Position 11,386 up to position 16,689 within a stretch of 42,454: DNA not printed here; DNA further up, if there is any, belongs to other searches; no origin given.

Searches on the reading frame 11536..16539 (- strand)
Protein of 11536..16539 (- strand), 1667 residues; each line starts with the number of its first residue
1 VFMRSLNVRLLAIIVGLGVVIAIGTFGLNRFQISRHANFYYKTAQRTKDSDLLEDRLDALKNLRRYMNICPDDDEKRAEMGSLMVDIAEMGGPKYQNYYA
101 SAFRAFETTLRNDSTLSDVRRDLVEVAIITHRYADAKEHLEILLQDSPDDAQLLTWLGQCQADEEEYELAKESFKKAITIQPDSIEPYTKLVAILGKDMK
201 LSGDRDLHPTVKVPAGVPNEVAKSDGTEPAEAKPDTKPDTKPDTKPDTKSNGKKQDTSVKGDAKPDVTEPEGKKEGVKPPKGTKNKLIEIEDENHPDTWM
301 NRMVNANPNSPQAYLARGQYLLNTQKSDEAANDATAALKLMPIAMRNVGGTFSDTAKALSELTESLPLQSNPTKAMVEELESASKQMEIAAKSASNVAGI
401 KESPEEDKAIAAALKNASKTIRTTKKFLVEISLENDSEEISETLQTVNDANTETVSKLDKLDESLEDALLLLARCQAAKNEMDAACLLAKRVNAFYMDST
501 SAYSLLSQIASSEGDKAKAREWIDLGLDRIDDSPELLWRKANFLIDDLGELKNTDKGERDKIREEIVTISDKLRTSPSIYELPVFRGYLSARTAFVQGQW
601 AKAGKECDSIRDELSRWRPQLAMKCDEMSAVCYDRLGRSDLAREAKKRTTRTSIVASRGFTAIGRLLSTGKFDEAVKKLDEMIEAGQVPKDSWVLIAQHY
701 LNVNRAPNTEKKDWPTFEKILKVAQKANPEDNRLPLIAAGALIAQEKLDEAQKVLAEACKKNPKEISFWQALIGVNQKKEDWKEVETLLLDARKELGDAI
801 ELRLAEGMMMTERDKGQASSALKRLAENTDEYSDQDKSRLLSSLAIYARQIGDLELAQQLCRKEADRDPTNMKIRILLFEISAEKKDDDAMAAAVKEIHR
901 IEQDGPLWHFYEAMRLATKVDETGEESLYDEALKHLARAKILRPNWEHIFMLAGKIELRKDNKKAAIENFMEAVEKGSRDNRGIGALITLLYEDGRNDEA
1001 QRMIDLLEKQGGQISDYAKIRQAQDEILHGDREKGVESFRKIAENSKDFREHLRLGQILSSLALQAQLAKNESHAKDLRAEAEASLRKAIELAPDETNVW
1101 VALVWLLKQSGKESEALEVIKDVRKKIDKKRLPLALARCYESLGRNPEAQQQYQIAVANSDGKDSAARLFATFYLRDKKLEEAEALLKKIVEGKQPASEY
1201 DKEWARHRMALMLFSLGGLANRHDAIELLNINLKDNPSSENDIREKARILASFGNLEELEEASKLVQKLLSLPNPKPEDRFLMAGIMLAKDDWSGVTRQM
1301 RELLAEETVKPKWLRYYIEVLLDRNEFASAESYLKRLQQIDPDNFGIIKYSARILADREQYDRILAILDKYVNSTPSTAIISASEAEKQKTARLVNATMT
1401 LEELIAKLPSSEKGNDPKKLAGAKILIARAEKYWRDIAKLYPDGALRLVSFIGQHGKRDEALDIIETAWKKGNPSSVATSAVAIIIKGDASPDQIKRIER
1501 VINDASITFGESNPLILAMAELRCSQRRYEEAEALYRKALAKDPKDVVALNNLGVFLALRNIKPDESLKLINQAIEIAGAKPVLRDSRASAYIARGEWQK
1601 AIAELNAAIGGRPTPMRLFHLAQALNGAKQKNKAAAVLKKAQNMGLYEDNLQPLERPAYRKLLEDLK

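Call 66: search_protein_families(library=pfam, proteins=[window:11536-16539:-], max_evalue=0.00001)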
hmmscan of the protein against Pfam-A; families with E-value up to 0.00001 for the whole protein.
window:11536-16539:- (1667 aa): 18 families
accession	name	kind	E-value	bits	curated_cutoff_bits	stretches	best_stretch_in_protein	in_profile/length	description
PF14559.12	TPR_19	-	1.7e-35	121.6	25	0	131-193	5-66/68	Tetratricopeptide repeat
PF13428.12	TPR_14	-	6.3e-30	101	23.5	0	1516-1554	4-42/44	Tetratricopeptide repeat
PF13432.12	TPR_16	-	5.5e-28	97.5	32.7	0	131-184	11-64/65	Tetratricopeptide repeat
PF13431.12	TPR_17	-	1.5e-17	62.7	24.4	0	1535-1560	1-26/34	Tetratricopeptide repeat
PF07719.23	TPR_2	-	2.2e-15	55.9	27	0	1519-1546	7-34/34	Tetratricopeptide repeat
PF13429.12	TPR_15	-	5.7e-15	55.9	26.2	1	1445-1641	81-274/280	Tetratricopeptide repeat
PF13181.12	TPR_8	-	2e-13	49.8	25.7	0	151-183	1-33/34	Tetratricopeptide repeat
PF25064.1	ARM_TT21_5th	-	5.1e-13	49.8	27.8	0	1280-1339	4-63/117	TT21 fifth ARM repeats domain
PF13414.12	TPR_11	-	7.8e-13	48.3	26.8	0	1524-1555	5-36/42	TPR repeat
PF12895.13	ANAPC3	-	3.2e-11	43.8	27.2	0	131-184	3-55/82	Anaphase-promoting complex, cyclosome, subunit 3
PF13176.12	TPR_7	-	1.5e-07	31.3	27.9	0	1516-1547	2-35/36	Tetratricopeptide repeat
PF25063.1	ARM_TT21_C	-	5.8e-07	30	35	0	668-782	33-145/209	Tetratricopeptide repeat protein 21 C-terminal ARM domain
PF09295.16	ChAPs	-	1.9e-06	27.6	20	0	668-784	181-286/395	ChAPs (Chs5p-Arf1p-binding proteins)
PF24575.1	TPR_Slam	-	2.3e-06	28.4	35.2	0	1517-1556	51-90/104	Surface lipoprotein assembly modifier, N-terminal TPR repeats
PF00515.34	TPR_1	-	2.6e-06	27.4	27.8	0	151-183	1-33/34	Tetratricopeptide repeat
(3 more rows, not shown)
